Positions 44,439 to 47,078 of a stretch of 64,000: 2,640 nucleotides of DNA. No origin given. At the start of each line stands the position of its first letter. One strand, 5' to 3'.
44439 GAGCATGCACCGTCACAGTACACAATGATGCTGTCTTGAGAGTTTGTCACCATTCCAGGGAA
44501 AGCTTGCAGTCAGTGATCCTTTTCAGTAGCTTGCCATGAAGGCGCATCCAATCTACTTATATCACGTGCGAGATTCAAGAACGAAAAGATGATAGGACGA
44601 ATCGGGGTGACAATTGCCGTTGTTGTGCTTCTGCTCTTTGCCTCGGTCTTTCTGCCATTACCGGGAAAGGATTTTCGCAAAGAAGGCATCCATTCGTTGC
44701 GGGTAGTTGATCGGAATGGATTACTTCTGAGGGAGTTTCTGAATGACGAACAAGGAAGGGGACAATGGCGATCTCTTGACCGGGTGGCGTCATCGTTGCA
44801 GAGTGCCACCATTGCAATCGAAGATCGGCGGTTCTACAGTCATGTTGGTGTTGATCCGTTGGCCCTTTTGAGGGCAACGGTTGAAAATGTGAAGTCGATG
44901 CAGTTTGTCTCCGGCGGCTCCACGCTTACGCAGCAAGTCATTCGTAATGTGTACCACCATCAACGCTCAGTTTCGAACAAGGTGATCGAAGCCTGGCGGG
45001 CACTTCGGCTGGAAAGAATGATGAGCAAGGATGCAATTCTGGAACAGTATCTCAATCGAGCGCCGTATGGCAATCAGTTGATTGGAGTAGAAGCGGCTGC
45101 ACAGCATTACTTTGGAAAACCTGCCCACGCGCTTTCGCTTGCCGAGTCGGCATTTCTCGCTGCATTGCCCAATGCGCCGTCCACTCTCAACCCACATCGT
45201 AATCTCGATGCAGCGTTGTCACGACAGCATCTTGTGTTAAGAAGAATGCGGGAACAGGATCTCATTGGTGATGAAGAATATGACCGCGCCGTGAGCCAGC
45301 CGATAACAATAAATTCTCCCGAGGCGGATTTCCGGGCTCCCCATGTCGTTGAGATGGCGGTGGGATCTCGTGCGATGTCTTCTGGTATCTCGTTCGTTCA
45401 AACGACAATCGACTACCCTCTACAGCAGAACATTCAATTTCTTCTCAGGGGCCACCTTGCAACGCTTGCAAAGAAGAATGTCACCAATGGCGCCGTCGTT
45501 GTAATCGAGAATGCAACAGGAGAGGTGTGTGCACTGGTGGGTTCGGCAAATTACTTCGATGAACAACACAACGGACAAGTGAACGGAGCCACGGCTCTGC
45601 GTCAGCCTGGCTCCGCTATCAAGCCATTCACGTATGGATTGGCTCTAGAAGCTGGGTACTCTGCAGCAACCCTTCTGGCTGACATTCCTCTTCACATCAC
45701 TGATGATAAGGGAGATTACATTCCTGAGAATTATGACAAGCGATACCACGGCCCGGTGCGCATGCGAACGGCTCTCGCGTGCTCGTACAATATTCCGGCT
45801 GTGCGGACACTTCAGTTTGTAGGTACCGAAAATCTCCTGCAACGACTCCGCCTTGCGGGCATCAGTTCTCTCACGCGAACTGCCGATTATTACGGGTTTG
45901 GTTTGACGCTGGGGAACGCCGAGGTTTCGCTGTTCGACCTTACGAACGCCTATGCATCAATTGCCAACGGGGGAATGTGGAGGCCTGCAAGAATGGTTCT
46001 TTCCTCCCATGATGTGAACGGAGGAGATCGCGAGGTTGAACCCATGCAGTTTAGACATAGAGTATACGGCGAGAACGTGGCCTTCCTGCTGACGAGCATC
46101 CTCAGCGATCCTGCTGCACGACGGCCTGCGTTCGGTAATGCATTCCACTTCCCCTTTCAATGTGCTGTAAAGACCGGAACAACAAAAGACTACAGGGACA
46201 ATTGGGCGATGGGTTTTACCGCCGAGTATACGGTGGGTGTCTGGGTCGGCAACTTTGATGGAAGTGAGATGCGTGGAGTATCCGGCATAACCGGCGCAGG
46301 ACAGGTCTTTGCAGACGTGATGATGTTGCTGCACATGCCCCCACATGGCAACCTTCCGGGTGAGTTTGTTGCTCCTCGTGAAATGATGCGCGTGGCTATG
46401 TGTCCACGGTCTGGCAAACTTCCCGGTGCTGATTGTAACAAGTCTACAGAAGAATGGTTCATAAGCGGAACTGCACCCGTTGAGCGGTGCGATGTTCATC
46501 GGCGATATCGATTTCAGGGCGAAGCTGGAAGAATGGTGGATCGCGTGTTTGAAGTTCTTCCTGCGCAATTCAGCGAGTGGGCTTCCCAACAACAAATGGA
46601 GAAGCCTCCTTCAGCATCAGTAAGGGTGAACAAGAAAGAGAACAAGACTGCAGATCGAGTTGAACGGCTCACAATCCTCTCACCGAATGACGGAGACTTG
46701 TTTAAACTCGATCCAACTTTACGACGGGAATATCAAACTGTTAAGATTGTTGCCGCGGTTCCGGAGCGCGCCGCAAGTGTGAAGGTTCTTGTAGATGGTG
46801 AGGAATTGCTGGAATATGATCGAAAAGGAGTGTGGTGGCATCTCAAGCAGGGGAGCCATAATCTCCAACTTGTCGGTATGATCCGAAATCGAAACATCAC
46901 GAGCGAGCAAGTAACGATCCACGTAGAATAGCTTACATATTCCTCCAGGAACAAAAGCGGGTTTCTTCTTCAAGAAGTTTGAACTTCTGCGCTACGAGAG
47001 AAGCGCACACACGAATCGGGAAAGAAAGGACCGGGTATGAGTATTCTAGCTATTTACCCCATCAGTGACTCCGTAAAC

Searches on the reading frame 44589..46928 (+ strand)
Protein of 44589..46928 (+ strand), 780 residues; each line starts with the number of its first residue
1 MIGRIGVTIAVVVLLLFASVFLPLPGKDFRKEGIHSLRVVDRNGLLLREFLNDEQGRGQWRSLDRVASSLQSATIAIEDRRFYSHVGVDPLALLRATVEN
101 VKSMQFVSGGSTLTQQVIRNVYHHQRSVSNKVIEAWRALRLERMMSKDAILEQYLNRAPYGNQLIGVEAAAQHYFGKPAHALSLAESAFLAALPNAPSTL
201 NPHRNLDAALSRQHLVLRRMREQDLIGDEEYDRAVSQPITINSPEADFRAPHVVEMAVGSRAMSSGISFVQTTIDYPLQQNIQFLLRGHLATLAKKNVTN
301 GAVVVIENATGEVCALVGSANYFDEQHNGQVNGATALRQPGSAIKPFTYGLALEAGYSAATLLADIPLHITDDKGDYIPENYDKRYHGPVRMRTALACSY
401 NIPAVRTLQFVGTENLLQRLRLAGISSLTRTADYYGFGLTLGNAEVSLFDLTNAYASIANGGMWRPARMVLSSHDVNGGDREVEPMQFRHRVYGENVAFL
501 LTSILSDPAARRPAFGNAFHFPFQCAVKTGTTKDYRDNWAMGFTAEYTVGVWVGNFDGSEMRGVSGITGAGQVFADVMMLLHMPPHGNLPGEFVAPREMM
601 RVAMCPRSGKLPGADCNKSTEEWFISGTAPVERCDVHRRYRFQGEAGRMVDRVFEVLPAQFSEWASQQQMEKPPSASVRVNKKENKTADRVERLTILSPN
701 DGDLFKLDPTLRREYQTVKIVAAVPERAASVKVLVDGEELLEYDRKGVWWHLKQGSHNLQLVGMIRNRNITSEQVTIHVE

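Call 85: search_protein_families(library=pfam, proteins=[window:44589-46928:+], max_evalue=0.001)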
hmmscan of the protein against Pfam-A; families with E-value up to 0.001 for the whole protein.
window:44589-46928:+ (780 aa): 3 families
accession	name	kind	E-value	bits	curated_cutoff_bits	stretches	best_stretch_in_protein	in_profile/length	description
PF00912.28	Transgly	-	5e-59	199.1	27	1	47-220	5-177/178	Transglycosylase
PF00905.27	Transpeptidase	-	9e-20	71.5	22.1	1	301-578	1-298/299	Penicillin binding protein transpeptidase domain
PF06832.18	BiPBP_C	-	4.6e-08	33.3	26.8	1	688-762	6-79/90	Penicillin-Binding Protein C-terminus Family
